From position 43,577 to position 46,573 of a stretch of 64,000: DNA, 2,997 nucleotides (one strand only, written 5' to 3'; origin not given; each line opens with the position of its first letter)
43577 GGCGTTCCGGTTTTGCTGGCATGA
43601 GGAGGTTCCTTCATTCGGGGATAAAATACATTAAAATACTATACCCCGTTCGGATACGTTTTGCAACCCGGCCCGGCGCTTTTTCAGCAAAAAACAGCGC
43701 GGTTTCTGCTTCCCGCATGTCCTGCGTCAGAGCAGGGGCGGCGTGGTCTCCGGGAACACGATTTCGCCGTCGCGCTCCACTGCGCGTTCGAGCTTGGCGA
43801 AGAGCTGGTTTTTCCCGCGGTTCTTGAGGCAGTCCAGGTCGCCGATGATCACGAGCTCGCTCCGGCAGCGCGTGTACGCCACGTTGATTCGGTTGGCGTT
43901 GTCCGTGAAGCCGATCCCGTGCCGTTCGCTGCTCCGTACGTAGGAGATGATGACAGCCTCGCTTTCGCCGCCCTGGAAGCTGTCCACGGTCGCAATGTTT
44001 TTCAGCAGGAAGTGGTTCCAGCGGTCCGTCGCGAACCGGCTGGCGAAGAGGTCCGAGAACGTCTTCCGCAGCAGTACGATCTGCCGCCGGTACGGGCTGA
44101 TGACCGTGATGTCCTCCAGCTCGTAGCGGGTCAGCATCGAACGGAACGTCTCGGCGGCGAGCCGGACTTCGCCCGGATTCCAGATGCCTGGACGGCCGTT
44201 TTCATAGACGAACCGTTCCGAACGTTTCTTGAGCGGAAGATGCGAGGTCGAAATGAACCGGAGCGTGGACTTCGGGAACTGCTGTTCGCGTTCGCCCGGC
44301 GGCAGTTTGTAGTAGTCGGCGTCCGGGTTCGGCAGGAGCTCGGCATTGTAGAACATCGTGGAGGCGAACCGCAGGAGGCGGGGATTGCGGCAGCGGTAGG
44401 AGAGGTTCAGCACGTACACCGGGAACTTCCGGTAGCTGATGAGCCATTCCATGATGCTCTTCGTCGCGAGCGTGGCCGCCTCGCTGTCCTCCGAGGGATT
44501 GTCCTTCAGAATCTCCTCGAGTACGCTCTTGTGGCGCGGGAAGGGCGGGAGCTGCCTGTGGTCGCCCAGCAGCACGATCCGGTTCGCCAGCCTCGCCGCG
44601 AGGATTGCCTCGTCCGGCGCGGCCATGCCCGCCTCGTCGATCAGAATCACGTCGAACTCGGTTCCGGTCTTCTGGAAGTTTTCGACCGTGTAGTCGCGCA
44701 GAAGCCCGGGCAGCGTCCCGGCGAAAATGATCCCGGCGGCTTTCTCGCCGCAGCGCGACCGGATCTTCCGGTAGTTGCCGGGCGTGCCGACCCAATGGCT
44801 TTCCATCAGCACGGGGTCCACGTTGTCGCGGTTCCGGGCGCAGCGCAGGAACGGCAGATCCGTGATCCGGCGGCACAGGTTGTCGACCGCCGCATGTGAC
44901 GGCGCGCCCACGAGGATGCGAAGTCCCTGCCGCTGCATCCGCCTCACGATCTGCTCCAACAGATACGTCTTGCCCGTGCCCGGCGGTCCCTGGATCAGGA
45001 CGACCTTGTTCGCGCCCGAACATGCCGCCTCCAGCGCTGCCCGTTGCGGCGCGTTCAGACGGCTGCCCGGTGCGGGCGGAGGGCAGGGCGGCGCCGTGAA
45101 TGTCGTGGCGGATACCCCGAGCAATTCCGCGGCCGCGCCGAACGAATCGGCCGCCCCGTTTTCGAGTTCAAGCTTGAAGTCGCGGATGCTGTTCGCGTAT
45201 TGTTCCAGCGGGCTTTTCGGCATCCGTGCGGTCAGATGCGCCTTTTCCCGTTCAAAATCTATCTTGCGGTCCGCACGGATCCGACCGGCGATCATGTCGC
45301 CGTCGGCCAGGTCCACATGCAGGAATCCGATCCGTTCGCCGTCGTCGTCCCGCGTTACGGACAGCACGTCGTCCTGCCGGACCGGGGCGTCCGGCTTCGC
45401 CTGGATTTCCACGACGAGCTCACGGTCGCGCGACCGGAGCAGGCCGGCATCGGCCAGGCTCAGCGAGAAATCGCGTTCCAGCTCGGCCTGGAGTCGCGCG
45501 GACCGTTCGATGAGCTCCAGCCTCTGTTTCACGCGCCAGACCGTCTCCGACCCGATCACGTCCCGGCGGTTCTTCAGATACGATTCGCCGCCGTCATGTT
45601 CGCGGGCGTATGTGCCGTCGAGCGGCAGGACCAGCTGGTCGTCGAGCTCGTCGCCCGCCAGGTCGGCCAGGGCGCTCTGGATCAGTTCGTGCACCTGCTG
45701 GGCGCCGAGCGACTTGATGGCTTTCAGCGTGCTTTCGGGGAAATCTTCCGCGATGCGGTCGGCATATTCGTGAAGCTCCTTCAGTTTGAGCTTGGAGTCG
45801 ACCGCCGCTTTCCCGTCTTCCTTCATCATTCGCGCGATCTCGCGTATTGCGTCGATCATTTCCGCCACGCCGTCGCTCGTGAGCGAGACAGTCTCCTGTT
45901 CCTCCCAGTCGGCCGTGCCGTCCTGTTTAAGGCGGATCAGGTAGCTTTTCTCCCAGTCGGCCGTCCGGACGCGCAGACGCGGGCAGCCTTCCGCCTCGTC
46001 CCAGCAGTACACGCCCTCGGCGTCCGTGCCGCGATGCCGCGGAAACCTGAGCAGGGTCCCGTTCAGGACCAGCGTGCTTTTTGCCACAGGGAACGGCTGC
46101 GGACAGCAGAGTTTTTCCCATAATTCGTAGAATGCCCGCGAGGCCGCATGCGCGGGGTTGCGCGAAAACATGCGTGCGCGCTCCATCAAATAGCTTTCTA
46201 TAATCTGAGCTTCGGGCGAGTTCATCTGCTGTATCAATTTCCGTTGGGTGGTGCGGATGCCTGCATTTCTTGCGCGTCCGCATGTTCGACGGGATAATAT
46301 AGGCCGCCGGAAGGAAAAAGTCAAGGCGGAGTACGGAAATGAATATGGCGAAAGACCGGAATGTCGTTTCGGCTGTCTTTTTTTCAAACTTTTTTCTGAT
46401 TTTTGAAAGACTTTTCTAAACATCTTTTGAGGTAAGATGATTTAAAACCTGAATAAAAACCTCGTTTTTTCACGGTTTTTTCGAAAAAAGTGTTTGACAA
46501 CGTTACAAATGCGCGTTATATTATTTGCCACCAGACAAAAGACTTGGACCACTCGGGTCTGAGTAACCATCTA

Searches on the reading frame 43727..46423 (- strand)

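Call 18: search_protein_families(library=pfam, proteins=[window:43727-46423:-], max_evalue=0.01)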
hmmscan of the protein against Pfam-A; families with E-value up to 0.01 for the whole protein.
window:43727-46423:- (898 aa): 26 families (the best 25 are shown)
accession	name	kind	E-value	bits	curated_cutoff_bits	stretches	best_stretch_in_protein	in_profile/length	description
PF13087.12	AAA_12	-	1.1e-37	130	27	1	655-862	3-193/195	AAA domain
PF13086.12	AAA_11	-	2.1e-27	97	27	2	456-522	2-74/257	AAA domain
PF13604.12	AAA_30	-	3.5e-19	69.7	27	1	456-638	2-140/191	AAA domain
PF13245.12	AAA_19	-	1.1e-11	45.5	25.1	1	461-627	2-131/134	AAA domain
PF01443.25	Viral_helicase1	-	4.9e-10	40.1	21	1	575-637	42-109/228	Viral superfamily 1 RNA helicase core domain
PF13191.12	AAA_16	-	3.4e-08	34.6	32.6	1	461-511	13-63/167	AAA ATPase domain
PF03308.22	MeaB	-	1.7e-05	24.4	23.1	0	468-505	29-66/273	Methylmalonyl Co-A mutase-associated GTPase MeaB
PF04851.21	ResIII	-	2.6e-05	24.6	22.5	1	456-598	4-134/164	Type III restriction enzyme, res subunit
PF25199.1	nSTAND_NTPase5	-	2.7e-05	24.5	34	1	465-511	34-81/145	Novel STAND NTPase 5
PF02492.25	cobW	-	2.9e-05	24.2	20.7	0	474-506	2-35/180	CobW/HypB/UreG, nucleotide-binding domain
PF03266.21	NTPase_1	-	6.4e-05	23.3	23.9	0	475-503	2-30/168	NTPase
PF09848.15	SLFN-g3_helicase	-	0.00012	21.9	24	1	473-598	2-88/354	Schlafen group 3, DNA/RNA helicase domain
PF20720.3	nSTAND3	-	0.00013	22.2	27.2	1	471-504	16-49/155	Novel STAND NTPase 3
PF13401.12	AAA_22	-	0.00017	22.3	27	1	473-598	6-93/130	AAA domain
PF00004.35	AAA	-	0.00019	22.3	21.2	1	475-505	1-31/131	ATPase family associated with various cellular activities (AAA)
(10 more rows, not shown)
